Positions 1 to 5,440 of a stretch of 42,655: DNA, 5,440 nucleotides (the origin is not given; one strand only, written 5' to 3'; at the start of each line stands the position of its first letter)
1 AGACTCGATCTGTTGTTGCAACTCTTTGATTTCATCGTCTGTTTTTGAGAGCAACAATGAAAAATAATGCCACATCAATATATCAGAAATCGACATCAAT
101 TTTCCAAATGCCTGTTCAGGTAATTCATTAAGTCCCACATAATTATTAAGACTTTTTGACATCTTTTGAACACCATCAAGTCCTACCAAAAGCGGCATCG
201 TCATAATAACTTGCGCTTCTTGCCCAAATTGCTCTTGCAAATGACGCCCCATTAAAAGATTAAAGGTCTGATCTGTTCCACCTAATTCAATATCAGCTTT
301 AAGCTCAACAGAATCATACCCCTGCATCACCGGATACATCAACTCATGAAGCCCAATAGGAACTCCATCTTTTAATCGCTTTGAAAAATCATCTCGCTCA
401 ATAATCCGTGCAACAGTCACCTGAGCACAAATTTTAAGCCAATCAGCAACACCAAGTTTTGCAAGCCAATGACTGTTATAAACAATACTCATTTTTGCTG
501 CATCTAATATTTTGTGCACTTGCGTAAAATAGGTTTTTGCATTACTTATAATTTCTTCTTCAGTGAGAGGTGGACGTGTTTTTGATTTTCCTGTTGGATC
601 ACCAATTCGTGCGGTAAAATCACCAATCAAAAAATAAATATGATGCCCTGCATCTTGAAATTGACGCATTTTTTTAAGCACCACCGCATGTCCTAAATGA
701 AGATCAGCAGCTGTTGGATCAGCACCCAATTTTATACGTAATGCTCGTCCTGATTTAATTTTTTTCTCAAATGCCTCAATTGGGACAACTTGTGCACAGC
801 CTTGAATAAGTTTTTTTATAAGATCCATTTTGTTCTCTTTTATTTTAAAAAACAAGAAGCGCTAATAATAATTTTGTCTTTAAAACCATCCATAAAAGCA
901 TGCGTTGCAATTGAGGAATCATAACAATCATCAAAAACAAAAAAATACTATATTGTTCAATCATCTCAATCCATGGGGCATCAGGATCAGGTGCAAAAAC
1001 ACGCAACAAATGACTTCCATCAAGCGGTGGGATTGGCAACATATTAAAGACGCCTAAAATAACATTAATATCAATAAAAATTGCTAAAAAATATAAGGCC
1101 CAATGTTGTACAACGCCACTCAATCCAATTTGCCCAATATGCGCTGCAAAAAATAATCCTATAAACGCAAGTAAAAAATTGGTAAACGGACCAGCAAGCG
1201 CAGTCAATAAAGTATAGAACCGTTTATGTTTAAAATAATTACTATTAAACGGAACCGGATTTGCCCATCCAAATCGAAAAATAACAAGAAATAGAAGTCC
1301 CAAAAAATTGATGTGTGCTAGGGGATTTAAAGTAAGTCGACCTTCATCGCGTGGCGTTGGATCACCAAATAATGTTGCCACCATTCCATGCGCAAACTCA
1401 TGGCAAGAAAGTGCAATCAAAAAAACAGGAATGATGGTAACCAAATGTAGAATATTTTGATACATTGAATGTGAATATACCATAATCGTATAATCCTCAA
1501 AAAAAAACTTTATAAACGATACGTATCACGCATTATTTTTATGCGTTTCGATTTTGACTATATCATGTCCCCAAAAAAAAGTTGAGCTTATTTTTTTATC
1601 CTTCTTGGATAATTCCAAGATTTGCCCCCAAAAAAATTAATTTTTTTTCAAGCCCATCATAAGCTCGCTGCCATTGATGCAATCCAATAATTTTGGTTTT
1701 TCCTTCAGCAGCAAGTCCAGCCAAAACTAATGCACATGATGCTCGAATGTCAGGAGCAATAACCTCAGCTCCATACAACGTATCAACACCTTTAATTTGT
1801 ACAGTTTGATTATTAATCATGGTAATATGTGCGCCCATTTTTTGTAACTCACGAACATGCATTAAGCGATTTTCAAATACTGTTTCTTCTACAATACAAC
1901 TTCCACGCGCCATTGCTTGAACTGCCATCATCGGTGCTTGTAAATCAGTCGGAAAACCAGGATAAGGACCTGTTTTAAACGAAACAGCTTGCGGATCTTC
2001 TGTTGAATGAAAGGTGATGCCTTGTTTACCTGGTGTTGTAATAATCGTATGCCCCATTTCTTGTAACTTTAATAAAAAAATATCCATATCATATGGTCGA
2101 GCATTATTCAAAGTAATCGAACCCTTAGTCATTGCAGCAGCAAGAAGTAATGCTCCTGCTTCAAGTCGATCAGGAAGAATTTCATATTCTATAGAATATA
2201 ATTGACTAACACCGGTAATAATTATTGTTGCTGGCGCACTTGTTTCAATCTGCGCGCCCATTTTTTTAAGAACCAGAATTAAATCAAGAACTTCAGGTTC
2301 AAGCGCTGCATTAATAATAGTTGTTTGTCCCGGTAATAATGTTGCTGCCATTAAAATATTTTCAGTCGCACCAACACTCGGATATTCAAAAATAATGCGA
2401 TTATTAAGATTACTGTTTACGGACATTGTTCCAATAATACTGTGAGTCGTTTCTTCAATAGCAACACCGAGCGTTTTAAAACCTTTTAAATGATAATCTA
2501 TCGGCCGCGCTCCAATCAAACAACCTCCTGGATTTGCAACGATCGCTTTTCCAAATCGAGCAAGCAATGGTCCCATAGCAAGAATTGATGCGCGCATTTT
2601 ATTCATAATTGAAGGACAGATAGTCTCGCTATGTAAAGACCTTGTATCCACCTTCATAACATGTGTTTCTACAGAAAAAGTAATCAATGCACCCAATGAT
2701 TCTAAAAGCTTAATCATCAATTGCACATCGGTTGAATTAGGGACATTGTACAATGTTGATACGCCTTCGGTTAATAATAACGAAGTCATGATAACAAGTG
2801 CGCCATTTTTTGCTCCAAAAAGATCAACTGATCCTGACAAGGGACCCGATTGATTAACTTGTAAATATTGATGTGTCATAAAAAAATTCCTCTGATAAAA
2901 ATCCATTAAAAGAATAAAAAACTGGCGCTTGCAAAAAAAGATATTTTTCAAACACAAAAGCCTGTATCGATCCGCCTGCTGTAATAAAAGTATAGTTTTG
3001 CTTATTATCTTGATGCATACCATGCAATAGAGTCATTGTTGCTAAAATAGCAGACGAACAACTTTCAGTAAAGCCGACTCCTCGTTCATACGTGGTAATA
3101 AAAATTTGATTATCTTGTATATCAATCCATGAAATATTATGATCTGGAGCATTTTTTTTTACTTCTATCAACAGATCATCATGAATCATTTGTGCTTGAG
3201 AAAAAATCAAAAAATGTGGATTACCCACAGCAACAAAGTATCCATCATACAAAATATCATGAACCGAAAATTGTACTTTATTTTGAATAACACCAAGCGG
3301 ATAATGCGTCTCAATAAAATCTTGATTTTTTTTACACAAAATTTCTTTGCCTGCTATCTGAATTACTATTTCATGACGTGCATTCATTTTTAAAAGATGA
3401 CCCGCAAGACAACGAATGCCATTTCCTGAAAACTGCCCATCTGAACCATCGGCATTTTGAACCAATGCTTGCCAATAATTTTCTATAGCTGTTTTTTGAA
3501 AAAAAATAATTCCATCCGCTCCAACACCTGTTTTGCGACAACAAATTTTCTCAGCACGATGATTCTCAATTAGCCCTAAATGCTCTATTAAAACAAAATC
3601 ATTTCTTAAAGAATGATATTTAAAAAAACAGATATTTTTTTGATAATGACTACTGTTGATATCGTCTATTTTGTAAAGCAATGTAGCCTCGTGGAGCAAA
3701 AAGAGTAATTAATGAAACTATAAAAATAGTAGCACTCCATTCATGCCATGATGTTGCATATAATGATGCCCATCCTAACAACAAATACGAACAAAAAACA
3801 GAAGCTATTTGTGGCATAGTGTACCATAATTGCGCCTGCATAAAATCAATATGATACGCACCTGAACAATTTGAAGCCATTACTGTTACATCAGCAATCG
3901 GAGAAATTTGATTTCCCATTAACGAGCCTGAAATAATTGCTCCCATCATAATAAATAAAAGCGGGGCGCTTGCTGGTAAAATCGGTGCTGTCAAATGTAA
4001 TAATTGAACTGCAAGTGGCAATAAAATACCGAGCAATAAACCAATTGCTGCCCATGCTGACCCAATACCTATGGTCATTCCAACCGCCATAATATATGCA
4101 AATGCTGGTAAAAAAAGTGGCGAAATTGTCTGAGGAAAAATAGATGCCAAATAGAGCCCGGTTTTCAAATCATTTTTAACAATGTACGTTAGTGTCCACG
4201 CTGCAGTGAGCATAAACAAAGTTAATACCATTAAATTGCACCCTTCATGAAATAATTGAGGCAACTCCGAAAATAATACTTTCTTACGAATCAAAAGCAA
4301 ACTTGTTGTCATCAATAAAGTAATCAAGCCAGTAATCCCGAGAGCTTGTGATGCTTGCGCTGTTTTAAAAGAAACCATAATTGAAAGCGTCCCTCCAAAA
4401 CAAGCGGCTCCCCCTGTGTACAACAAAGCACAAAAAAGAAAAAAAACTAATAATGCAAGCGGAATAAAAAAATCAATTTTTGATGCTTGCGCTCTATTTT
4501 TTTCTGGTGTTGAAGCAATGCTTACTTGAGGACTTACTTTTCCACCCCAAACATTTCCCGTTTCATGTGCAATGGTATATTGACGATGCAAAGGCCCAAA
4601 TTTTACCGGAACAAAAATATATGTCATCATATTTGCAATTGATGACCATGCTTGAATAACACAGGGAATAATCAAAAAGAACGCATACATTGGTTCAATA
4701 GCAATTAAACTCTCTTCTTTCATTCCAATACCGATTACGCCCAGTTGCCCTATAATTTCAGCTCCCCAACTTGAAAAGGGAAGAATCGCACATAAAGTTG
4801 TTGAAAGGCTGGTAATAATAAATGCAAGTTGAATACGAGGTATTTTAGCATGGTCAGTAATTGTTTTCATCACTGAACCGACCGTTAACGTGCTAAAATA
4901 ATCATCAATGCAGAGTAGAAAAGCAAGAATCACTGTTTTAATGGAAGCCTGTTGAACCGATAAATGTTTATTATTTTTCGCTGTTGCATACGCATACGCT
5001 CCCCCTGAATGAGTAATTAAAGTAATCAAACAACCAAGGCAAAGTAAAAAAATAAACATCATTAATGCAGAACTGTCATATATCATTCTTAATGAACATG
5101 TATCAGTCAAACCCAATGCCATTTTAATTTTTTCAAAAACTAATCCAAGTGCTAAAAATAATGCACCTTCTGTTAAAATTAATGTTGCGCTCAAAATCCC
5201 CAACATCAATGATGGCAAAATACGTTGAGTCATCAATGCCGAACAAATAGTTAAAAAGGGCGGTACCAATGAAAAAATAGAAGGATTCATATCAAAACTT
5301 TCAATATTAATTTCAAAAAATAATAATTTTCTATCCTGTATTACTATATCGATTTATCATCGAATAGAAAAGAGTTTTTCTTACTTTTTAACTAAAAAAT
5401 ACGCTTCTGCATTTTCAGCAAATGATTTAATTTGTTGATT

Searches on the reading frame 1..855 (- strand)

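Call 6: search_protein_families(library=pfam, proteins=[window:1-855:-], max_evalue=0.001)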
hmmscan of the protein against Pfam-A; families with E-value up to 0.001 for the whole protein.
window:1-855:- (285 aa): 1 family
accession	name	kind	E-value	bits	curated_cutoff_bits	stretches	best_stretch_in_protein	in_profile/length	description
PF00579.31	tRNA-synt_1b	-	2e-73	247.7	21.1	1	36-281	3-252/292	tRNA synthetases class I (W and Y)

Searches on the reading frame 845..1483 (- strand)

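Call 6: search_protein_families(library=pfam, proteins=[window:845-1483:-], max_evalue=0.001)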
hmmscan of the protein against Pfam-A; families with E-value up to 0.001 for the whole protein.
window:845-1483:- (212 aa): 1 family
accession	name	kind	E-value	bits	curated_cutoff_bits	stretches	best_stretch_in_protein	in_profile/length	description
PF02163.28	Peptidase_M50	-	2e-12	47.4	27.2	1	125-165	155-195/221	Peptidase family M50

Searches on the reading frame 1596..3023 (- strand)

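Call 6: search_protein_families(library=pfam, proteins=[window:1596-3023:-], max_evalue=0.001)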
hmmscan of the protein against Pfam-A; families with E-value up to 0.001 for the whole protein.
window:1596-3023:- (475 aa): 1 family
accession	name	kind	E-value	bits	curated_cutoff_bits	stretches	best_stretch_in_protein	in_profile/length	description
PF00275.25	EPSP_synthase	-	1.8e-85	287.6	22.8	1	57-462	2-417/417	EPSP synthase (3-phosphoshikimate 1-carboxyvinyltransferase)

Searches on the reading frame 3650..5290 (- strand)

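Call 6: search_protein_families(library=pfam, proteins=[window:3650-5290:-], max_evalue=0.001)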
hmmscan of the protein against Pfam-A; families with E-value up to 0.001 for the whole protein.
window:3650-5290:- (546 aa): 1 family
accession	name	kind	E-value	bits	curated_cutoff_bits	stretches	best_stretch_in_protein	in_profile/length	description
PF03553.21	Na_H_antiporter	-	1.5e-18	67.6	23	1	167-507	2-303/303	Na+/H+ antiporter family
